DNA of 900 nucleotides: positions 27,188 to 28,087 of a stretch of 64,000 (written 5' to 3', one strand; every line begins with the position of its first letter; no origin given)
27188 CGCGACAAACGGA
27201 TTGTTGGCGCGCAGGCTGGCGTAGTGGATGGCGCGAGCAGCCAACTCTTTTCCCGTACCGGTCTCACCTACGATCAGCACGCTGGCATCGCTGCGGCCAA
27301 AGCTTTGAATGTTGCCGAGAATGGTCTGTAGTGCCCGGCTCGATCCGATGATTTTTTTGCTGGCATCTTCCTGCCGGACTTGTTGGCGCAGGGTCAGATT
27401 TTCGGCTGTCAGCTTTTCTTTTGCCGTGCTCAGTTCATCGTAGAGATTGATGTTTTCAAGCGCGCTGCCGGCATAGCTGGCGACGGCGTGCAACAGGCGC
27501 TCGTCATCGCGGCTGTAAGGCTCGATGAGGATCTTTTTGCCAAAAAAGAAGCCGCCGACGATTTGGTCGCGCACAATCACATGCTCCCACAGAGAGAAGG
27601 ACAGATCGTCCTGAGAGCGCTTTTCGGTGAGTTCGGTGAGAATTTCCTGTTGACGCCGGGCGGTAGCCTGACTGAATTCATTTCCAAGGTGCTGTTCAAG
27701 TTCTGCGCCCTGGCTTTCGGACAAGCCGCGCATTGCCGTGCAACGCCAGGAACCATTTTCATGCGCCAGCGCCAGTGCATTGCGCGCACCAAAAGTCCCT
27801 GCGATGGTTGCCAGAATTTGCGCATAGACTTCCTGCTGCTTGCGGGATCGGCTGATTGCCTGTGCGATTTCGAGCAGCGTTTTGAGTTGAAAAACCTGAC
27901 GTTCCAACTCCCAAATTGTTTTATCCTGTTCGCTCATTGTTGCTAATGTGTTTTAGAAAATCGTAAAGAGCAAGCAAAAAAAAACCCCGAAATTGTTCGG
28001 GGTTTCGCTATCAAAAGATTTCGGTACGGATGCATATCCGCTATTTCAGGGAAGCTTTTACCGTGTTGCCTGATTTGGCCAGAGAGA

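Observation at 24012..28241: Partner-switching module (Cache-HAMP-PP2C, RsbW-like kinase, STAS) co-transcribed with a GAF sigma-54 activator rather than a sigma factor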

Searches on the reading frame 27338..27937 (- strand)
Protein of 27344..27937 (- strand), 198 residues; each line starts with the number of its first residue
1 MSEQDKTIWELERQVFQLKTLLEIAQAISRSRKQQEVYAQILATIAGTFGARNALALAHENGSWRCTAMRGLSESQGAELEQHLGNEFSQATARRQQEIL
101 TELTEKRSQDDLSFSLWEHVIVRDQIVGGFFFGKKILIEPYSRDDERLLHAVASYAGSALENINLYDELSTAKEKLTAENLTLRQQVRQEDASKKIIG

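Call 18: search_solved_structures(query=window:27362-27937:-, max_evalue=10, show_alignments=2)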
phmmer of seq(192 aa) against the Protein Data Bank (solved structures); distinct sequences matched with E-value up to 10: 14.
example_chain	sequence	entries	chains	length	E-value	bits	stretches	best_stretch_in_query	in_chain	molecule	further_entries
2vzw_A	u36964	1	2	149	9.4e-05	25.8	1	119-168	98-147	PROBABLE HISTIDINE KINASE RESPONSE REGULATOR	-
2w3d_A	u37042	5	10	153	0.0023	21.2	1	119-168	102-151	TWO COMPONENT SENSOR HISTIDINE KINASE DEVS (GAF FAMILY PROTEIN)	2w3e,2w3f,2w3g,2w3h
2y79_A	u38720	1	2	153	0.0023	21.2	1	119-168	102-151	REDOX SENSOR HISTIDINE KINASE RESPONSE REGULATOR DEVS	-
4ynr_A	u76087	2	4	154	0.0023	21.2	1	119-168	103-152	Redox sensor histidine kinase response regulator DevS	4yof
2y8h_A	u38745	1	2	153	0.0023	21.2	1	119-168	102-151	TWO COMPONENT SENSOR HISTIDINE KINASE DEVS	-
4byf_A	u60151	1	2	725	0.05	16.9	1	24-114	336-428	UNCONVENTIONAL MYOSIN-IC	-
3bjc_A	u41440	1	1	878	0.082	16.2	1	138-190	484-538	cGMP-specific 3',5'-cyclic phosphodiesterase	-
9lss_A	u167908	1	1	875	0.086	16.1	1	138-190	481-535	cGMP-specific 3',5'-cyclic phosphodiesterase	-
4mcw_A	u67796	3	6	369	0.094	16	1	123-175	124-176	Metal dependent phosphohydrolase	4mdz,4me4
3lhq_A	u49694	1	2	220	0.13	15.6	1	18-153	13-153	AcrAB operon repressor (TetR/AcrR family)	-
1yhd_A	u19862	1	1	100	0.25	14.6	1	78-150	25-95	UPF0269 protein yggX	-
3lfv_A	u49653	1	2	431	0.33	14.2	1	138-174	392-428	cGMP-specific 3',5'-cyclic phosphodiesterase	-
3mf0_A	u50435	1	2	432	0.34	14.2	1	138-174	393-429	cGMP-specific 3',5'-cyclic phosphodiesterase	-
9cfu_P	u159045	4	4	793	0.35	14.1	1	28-114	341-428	Unconventional myosin-Ic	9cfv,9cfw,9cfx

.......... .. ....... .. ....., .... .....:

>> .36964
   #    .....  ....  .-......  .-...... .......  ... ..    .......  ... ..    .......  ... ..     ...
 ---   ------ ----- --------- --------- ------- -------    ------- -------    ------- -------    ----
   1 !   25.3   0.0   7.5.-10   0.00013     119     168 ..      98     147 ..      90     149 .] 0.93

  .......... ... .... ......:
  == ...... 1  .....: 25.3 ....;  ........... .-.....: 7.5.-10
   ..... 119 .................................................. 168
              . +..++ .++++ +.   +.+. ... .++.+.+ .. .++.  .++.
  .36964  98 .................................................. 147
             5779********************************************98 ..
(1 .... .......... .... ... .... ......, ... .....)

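Call 19: find_homologous_proteins(query=window:27344-27937:-, max_evalue=0.001)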
Query seq(198 aa) (198 aa): 2 proteins with E <= 0.001 among 270 candidates.
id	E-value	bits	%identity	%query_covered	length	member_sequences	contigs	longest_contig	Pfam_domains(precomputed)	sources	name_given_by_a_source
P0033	1.3e-89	317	75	100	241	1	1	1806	PF00158.33,PF14532.13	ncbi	ncbi:MAG: sigma 54-interacting transcriptional regulator, partial [bacterium]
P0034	1.1e-53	200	52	98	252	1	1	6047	PF00158.33,PF14532.13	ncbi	ncbi:MAG: hypothetical protein D6814_01375, partial [Calditrichaeota bacterium]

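Call 41: find_related_loci(query=A2, collection=metagenome_contigs, flank=8000)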
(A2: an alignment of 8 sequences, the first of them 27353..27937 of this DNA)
Query A2 (195 aa) in metagenome_contigs; peptide patterns used: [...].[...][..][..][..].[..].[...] (x = any residue, [..] = any of these).
322 stretches matched a pattern; 68 encode a relative of the query (tblastn E <= 1e-3); 68 distinct loci.
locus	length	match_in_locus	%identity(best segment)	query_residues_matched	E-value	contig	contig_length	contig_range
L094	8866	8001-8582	40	1-190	2e-39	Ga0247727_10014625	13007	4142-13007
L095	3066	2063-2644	37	1-190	2e-37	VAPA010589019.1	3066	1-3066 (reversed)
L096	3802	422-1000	37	2-190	1e-35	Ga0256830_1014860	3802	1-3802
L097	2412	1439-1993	37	10-190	3e-35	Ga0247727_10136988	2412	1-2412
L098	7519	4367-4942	35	1-190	6e-35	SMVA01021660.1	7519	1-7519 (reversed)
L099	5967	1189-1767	35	1-190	3e-33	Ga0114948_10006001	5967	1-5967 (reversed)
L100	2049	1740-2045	54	2-104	2e-32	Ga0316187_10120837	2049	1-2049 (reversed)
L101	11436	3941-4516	34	1-190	3e-32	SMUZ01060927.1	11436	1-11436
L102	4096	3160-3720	37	2-190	2e-31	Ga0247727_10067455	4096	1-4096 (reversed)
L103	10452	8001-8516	28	10-178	2e-17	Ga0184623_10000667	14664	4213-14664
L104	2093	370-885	28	10-178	3e-16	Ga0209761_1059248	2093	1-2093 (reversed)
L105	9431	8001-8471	32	10-178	1e-15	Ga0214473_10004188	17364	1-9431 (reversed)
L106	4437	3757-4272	28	10-178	2e-15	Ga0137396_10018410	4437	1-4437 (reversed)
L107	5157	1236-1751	28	10-178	2e-15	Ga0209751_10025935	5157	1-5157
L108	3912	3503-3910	29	1-133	4e-15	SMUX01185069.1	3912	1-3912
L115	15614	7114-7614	29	10-166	2e-13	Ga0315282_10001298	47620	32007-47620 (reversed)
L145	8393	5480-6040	24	11-187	2e-6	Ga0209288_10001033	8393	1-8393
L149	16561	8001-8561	22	11-187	6e-6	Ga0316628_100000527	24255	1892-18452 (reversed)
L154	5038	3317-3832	24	10-180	9e-6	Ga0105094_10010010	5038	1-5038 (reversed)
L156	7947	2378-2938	23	11-187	3e-5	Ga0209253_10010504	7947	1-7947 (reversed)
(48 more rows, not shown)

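Call 48: search_protein_families(library=pfam, proteins=[L115:7075-8505:+, L149:7362-9104:+, L149:6033-6740:+, L149:6763-7356:+, L154:3221-4759:+, L099:4903-5631:+, L101:7867-9855:+, L149:3941-5980:+], max_evalue=0.01)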
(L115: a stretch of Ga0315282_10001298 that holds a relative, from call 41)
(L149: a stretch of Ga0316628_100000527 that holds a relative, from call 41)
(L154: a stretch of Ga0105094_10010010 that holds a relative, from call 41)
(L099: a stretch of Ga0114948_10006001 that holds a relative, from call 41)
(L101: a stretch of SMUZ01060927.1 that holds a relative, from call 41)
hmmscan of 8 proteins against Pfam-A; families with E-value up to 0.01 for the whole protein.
L115:7075-8505:+ (476 aa): 3 families
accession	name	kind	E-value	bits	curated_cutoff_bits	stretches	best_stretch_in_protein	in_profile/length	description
PF00512.31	HisKA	-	2.8e-10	40.5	26.9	1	200-256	1-53/66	His Kinase A (phospho-acceptor) domain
PF02518.31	HATPase_c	-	3.2e-10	40.9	26.4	1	328-433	3-94/111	Histidine kinase-, DNA gyrase B-, and HSP90-like ATPase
PF13185.12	GAF_2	-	0.00038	21.1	28.6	1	39-175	5-136/136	GAF domain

L149:7362-9104:+ (580 aa): 1 family
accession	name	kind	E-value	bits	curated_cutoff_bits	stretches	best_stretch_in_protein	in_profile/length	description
PF00581.25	Rhodanese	-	1.6e-11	45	22.2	1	481-573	5-101/102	Rhodanese-like domain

L149:6033-6740:+ (235 aa): 3 families
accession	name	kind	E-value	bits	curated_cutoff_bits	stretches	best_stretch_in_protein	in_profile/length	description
PF00072.30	Response_reg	-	1.4e-29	102.9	30.2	1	4-113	1-110/111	Response regulator receiver domain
PF01740.26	STAS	-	1.7e-11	44.3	22.6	1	134-233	6-106/106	STAS domain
PF13466.11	STAS_2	-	9.6e-07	29.3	29.2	1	141-220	1-79/80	STAS domain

L149:6763-7356:+ (197 aa): 3 families
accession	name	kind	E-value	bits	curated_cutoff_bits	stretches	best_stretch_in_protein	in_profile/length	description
PF13905.12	Thioredoxin_8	-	2.9e-07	31.2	27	1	82-174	3-94/94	Thioredoxin-like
PF08534.16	Redoxin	-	2.1e-06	28.1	26.6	1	45-183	2-137/148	Redoxin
PF00578.27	AhpC-TSA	-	2e-05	25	26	1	46-176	2-123/124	AhpC/TSA family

L154:3221-4759:+ (512 aa): 2 families
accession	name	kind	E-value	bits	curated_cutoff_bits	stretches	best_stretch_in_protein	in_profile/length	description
PF02518.31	HATPase_c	-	5.6e-13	49.7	26.4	1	365-510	4-110/111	Histidine kinase-, DNA gyrase B-, and HSP90-like ATPase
PF00512.31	HisKA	-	8.4e-07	29.4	26.9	1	207-268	2-60/66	His Kinase A (phospho-acceptor) domain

L099:4903-5631:+ (242 aa): 3 families
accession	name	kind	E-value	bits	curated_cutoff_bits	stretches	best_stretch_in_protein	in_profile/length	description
PF00072.30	Response_reg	-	1.1e-27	96.9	30.2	1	111-221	1-111/111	Response regulator receiver domain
PF02518.31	HATPase_c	-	2.2e-10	41.4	26.4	1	32-89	52-109/111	Histidine kinase-, DNA gyrase B-, and HSP90-like ATPase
PF24896.1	Receiver_CRE1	-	0.0074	17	27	0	111-151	9-49/136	AHK4/CRE1/WOL first receiver domain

L101:7867-9855:+ (662 aa): 12 families
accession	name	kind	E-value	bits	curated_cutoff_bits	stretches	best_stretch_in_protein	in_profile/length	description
PF00072.30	Response_reg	-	3.9e-27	95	30.2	1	540-650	1-111/111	Response regulator receiver domain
PF02518.31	HATPase_c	-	2.6e-26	92.7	26.4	1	399-519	4-110/111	Histidine kinase-, DNA gyrase B-, and HSP90-like ATPase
PF08447.18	PAS_3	-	4.7e-14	52.8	25.6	1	188-265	3-83/89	PAS fold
PF00989.32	PAS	-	5.2e-14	52.7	22.6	1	167-273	3-113/113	PAS fold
PF13426.13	PAS_9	-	2e-11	44.5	27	1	176-275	2-103/103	PAS domain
PF08448.16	PAS_4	-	2.4e-11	44.3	23.1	1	51-154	1-109/110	PAS fold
PF13188.13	PAS_8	-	8.7e-06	25.9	21.8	1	166-214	2-51/65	PAS domain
PF23198.2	PDE8A_N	-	0.00074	19.9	29.6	1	558-616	31-90/147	PDE8A-like, N-terminal domain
PF24896.1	Receiver_CRE1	-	0.0025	18.5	27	0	540-649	9-131/136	AHK4/CRE1/WOL first receiver domain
PF14501.12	HATPase_c_5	-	0.0028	18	22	0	400-505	5-91/102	GHKL domain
PF14598.12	PAS_11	-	0.0057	17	25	0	197-254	25-82/109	PAS domain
PF00512.31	HisKA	-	0.0072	16.8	26.9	0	294-354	4-63/66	His Kinase A (phospho-acceptor) domain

L149:3941-5980:+ (679 aa): 9 families
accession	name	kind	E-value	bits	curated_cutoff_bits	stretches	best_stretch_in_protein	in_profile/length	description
PF02518.31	HATPase_c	-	5.5e-22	78.7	26.4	1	565-676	3-107/111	Histidine kinase-, DNA gyrase B-, and HSP90-like ATPase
PF17203.10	sCache_3_2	-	4.4e-19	69.4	28.4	1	54-186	4-138/140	Single cache domain 3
PF00512.31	HisKA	-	2e-11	44.2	26.9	1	451-518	2-63/66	His Kinase A (phospho-acceptor) domain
PF13426.13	PAS_9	-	6e-10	39.8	27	1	332-434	1-103/103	PAS domain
PF13188.13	PAS_8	-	2.9e-09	36.9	21.8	1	323-376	2-55/65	PAS domain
PF00989.32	PAS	-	5.9e-08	33.1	22.6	1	323-382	2-60/113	PAS fold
PF08448.16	PAS_4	-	4e-07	30.7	23.1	1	328-382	1-55/110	PAS fold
PF00672.30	HAMP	-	0.0048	17.6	25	0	208-237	2-31/53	HAMP domain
PF13581.12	HATPase_c_2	-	0.0088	16.5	27.4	0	595-675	53-126/127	Histidine kinase-like ATPase domain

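Call 50: search_protein_representatives(protein=window:27368-27937:-)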
Query: 190 residues. Proteins with E-value up to 0.001 (for the whole library): 976; up to 1e-10: 85; up to 1e-30: 2. The best 150 are listed.
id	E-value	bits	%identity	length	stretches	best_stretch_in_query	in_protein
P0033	2.7e-85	300.9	74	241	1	1-189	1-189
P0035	6.1e-31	124.0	44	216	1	6-190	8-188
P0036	1.2e-30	123.0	39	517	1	8-190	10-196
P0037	3.5e-28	115.0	36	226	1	8-190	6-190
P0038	1.9e-26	109.4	29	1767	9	56-183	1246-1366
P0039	1.8e-24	103.0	29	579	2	10-169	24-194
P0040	3.2e-24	102.2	33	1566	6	122-178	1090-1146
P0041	9.7e-23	97.3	32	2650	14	118-180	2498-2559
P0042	2.8e-22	95.9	32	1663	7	115-175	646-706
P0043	1.6e-21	93.4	30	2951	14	110-172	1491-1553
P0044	3.8e-19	85.7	29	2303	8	121-179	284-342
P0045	4.1e-19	85.6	35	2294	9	120-170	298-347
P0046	4.9e-18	82.1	30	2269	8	140-188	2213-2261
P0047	8.9e-18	81.2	30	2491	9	93-178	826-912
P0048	1.5e-17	80.5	31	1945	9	117-185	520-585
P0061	4.5e-15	72.4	26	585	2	8-175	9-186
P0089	2.5e-12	63.5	26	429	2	6-185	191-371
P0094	6.4e-12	62.2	32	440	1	4-179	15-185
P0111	5.5e-11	59.1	33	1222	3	10-187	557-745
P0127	2.2e-10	57.1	26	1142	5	8-181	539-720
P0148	9.1e-10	55.1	26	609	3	6-185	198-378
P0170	2.7e-09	53.6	27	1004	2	3-164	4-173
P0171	2.9e-09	53.5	38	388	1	10-175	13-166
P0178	3.5e-09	53.2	28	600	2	20-172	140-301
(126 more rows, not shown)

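Call 52: find_homologous_proteins(query=A2, max_evalue=1e-8)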
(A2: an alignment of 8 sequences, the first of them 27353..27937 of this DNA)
Query A2 (8 sequences) (195 aa, profile of the alignment): 162 proteins with E <= 1e-8 among 8000 candidates; the best 120 are listed.
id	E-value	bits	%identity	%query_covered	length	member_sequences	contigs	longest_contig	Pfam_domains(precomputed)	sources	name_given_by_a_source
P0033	7.2e-80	285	74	100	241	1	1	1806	PF00158.33,PF14532.13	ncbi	ncbi:MAG: sigma 54-interacting transcriptional regulator, partial [bacterium]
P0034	1.5e-63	232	52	98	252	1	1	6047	PF00158.33,PF14532.13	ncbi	ncbi:MAG: hypothetical protein D6814_01375, partial [Calditrichaeota bacterium]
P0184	3.2e-57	212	25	93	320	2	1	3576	-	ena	-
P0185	1.6e-56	209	29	77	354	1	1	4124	-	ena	-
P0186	5.7e-55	204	24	97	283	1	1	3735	-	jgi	jgi:transcriptional regulator with GAF, ATPase, and Fis domain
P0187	1.7e-53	199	21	93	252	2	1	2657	-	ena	-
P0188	5.4e-53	198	23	84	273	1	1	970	-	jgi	jgi:transcriptional regulator with GAF, ATPase, and Fis domain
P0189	1.0e-52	197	25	90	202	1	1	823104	-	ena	-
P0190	8.4e-51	191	26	87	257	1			PF13492.13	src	-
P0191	3.1e-50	189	27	84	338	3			PF13492.13,PF00211.26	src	-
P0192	4.7e-49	185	25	91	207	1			-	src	-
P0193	7.3e-49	184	21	92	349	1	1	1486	-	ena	-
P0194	8.0e-49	184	23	93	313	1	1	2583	-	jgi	-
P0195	1.4e-44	170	26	83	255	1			PF13492.13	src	-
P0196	1.4e-44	170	23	92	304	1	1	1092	PF00211.26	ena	-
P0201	4.2e-41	159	23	100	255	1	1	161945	-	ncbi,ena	-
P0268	2.3e-22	98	28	78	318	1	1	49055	PF00512.32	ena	-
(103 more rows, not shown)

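Call 53: find_encoding_contigs(protein=P0268, flank=5000, max_places=1)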
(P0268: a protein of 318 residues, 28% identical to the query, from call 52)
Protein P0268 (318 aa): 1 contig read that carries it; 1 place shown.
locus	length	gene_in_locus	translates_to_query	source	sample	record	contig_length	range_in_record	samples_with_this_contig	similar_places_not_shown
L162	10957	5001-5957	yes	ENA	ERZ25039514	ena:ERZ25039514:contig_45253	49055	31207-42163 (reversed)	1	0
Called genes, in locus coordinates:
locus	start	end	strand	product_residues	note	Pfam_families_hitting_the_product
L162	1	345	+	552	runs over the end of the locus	PF03176:MMPL, PF00873:ACR_tran (weak), PF02355:SecD_SecF_C (weak), PF02460:Patched (weak), PF00027:cNMP_binding, PF00990:GGDEF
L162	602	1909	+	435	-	PF00211:Guanylate_cyc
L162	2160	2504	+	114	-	-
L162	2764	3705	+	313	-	PF00561:Abhydrolase_1, PF12146:Hydrolase_4, PF12697:Abhydrolase_6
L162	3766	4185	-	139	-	PF08299:Bac_DnaA_C (weak)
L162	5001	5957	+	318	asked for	PF00512:HisKA (weak)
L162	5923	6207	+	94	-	PF02518:HATPase_c (weak)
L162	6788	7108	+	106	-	PF01012:ETF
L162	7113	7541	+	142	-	PF01012:ETF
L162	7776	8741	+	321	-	PF01012:ETF, PF00766:ETF_alpha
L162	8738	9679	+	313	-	PF00919:UPF0004, PF04055:Radical_SAM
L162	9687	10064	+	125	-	PF18693:TRAM_2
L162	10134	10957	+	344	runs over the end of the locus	PF00348:polyprenyl_synt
